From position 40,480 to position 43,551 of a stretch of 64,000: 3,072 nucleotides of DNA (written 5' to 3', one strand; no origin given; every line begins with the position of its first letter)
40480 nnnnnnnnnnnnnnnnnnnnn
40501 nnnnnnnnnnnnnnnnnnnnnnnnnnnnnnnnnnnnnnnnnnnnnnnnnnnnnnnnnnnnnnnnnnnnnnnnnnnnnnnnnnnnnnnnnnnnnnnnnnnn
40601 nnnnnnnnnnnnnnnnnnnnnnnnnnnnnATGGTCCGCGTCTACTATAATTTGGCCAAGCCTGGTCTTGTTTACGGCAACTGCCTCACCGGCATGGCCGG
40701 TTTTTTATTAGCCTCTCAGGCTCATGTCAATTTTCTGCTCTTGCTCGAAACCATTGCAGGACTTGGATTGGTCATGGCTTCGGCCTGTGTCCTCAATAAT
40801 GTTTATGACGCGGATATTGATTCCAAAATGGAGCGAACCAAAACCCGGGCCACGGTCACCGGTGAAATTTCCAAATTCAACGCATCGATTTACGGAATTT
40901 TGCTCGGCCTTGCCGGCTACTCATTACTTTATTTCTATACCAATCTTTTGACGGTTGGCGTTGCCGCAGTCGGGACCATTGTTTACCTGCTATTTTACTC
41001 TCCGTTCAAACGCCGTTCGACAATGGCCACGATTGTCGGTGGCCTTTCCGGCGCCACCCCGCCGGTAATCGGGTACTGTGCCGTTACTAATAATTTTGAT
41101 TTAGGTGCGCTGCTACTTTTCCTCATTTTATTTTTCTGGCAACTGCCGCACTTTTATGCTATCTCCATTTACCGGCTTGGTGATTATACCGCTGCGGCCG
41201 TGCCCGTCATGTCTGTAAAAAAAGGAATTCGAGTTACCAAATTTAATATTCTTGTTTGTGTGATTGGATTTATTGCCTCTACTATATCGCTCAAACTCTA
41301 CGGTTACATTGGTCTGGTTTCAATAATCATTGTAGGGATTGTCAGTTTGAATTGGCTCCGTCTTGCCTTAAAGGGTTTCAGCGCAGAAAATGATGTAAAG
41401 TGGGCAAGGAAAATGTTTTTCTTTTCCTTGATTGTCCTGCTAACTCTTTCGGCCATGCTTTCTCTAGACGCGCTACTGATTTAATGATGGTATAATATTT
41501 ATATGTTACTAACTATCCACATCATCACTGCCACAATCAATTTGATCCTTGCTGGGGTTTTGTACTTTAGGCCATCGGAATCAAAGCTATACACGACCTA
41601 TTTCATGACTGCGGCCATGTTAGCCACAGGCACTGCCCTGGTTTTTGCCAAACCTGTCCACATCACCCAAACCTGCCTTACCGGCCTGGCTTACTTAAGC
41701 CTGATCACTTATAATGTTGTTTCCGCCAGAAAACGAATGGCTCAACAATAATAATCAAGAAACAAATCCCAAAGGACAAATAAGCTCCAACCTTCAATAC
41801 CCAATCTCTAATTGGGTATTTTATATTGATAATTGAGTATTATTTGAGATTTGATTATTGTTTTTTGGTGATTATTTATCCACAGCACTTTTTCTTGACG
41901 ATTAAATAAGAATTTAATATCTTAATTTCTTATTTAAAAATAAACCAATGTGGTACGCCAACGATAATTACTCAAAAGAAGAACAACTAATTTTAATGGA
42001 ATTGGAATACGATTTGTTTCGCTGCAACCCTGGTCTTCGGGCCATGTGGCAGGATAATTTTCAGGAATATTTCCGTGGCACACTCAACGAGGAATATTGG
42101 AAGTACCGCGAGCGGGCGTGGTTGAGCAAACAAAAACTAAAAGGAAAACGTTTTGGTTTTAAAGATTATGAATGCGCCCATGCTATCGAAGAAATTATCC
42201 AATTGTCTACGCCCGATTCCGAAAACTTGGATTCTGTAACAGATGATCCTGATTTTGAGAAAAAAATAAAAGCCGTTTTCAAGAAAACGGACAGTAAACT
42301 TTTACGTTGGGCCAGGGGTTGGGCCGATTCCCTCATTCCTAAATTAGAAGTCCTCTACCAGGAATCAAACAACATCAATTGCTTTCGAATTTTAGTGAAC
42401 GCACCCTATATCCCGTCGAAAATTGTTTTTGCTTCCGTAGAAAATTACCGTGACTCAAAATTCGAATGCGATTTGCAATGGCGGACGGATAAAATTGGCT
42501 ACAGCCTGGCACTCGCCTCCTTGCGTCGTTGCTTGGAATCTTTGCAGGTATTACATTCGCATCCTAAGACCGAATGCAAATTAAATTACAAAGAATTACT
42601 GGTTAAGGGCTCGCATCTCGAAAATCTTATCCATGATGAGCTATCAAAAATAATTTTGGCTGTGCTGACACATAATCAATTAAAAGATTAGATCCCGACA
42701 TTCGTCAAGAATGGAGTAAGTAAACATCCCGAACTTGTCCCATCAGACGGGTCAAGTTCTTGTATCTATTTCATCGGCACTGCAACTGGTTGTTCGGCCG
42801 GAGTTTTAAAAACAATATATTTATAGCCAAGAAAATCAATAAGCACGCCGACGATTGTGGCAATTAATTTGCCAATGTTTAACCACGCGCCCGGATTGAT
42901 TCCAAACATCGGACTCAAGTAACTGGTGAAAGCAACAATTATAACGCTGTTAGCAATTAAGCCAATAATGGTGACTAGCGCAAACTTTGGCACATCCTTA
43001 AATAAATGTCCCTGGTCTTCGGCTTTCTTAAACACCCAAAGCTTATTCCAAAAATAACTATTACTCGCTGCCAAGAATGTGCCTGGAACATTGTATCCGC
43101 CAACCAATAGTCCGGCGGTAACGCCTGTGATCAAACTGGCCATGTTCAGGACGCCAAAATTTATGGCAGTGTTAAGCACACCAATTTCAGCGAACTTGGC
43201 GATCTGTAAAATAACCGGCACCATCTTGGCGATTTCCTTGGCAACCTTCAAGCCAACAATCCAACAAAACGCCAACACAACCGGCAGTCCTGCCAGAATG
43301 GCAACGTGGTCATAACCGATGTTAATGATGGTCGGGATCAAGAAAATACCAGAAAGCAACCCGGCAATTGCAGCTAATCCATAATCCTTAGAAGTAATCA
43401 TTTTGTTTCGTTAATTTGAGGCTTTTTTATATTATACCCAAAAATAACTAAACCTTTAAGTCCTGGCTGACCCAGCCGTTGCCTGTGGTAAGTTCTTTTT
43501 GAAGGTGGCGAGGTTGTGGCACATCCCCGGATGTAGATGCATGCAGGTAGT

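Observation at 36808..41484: Complete, translationally coupled cyoABCDE (cytochrome bo3 quinol oxidase plus heme O synthase) operon in a reduced genome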

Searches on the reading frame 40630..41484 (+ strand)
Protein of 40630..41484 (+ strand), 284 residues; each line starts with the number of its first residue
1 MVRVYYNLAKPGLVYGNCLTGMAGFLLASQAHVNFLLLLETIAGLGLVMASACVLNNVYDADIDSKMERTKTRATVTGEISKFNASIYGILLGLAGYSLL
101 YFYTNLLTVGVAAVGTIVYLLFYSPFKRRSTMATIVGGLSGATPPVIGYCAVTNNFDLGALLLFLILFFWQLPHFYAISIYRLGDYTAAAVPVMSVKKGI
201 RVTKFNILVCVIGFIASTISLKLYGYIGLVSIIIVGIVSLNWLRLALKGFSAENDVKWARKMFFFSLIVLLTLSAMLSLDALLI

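Call 4: search_protein_families(library=pfam, proteins=[window:40630-41484:+], max_evalue=0.01)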
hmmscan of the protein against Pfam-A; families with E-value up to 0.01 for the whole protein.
window:40630-41484:+ (284 aa): 1 family
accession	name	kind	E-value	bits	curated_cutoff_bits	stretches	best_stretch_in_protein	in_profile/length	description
PF01040.23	UbiA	-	2.3e-54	184.7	34.2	1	19-268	3-250/250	UbiA prenyltransferase family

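Call 5: search_protein_families(library=ncbifam, proteins=[window:40630-41484:+], max_evalue=0.01)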
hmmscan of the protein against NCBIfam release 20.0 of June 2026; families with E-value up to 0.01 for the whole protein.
window:40630-41484:+ (284 aa): 15 families
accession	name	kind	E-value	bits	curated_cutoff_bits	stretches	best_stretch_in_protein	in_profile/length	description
NF003348.0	PRK04375.1-1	equivalog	3.2e-103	345.2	285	1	1-282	2-284/292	heme o synthase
TIGR01473.1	cyoE_ctaB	equivalog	7.8e-81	271.9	210.3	1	4-280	2-280/281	heme o synthase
NF003349.0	PRK04375.1-2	equivalog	3.8e-56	190.6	246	1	2-283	25-312/318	heme o synthase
TIGR01474.1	ubiA_proteo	equivalog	8.3e-16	58.3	275.45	1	23-264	25-264/282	4-hydroxybenzoate octaprenyltransferase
NF009524.0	PRK12886.1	equivalog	9.4e-15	54.7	387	1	48-273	54-280/291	prenyltransferase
NF041585.1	MqnP_Cj_Hp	exception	4.1e-13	49.5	375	1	36-172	41-174/281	menaquinone biosynthesis prenyltransferase MqnP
NF009515.0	PRK12874.1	equivalog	1.1e-12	47.9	392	1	36-238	48-250/291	4-hydroxybenzoate polyprenyltransferase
TIGR01475.1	ubiA_other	subfamily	1.3e-12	47.8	180.8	1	22-271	22-274/282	UbiA-like polyprenyltransferase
NF009526.0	PRK12888.1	equivalog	1.1e-09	38.1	364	1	25-186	43-197/301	4-hydroxybenzoate octaprenyltransferase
NF041586.1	MqnP_DT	exception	2.4e-09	37.3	430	1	22-264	20-258/277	menaquinone biosynthesis prenyltransferase MqnP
NF041584.1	MqnP_SCO4491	exception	3.3e-09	36.9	420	1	28-172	34-174/285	menaquinone biosynthesis prenyltransferase MqnP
NF009514.0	PRK12873.1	equivalog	5.8e-09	35.7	246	1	26-171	37-186/297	4-hydroxybenzoate polyprenyltransferase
NF009523.0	PRK12884.1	equivalog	7.3e-09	35.2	269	1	4-269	6-268/279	prenyltransferase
NF009609.0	PRK13106.1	equivalog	4.1e-06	26.4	349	1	24-280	37-294/301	prenyltransferase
NF009521.0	PRK12882.1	equivalog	4.2e-06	26.2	296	1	2-269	5-272/280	geranylgeranylglycerol-phosphate geranylgeranyltransferase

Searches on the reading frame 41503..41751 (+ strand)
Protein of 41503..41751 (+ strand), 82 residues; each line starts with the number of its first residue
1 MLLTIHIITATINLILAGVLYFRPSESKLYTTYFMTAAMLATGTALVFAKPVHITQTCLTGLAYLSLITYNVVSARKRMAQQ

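Call 4: search_protein_families(library=pfam, proteins=[window:41503-41751:+], max_evalue=0.01)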
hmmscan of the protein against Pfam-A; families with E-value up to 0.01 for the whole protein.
window:41503-41751:+ (82 aa): 0 families

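Call 5: search_protein_families(library=ncbifam, proteins=[window:41503-41751:+], max_evalue=0.01)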
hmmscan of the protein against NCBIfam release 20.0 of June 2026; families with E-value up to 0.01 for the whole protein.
window:41503-41751:+ (82 aa): 0 families

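Call 55: search_protein_representatives(protein=window:41503-41751:+)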
Query: 82 residues. Proteins with E-value up to 0.001 (for the whole library): 338; up to 1e-10: 15; up to 1e-30: 0. The best 150 are listed.
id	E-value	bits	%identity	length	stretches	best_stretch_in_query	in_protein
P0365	9.0e-17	76.8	51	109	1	1-81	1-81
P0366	5.0e-14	68.1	45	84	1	1-80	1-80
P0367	2.6e-13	65.9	42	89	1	1-81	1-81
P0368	3.9e-13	65.3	46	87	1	1-81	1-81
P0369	4.2e-13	65.2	43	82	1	1-81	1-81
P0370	5.5e-13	64.8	46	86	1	1-81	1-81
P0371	8.7e-13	64.2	44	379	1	1-81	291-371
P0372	2.7e-12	62.6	40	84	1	1-80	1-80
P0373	2.8e-12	62.6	48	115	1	19-80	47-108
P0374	3.5e-12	62.3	45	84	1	1-82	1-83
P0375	4.4e-12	62.0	41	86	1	1-81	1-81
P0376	6.4e-12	61.5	38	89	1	1-79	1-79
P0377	9.1e-12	61.0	42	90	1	1-81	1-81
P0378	9.9e-12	60.9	36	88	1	1-80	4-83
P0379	6.9e-11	58.2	36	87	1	2-81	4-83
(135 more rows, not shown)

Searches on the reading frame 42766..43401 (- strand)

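Call 4: search_protein_families(library=pfam, proteins=[window:42766-43401:-], max_evalue=0.01)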
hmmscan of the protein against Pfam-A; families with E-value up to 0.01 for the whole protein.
window:42766-43401:- (211 aa): 1 family
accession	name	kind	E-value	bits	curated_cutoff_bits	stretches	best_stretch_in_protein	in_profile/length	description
PF04138.20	GtrA_DPMS_TM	-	6e-17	62.3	26.1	1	69-198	1-117/117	GtrA/DPMS, transmembrane domain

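Call 5: search_protein_families(library=ncbifam, proteins=[window:42766-43401:-], max_evalue=0.01)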
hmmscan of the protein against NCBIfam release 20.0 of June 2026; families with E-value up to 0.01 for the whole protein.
window:42766-43401:- (211 aa): 1 family
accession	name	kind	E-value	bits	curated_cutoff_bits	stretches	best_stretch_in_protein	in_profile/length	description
NF003032.0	PRK03910.1-5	equivalog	0.0055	15.9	469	0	78-189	183-286/330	D-cysteine desulfhydrase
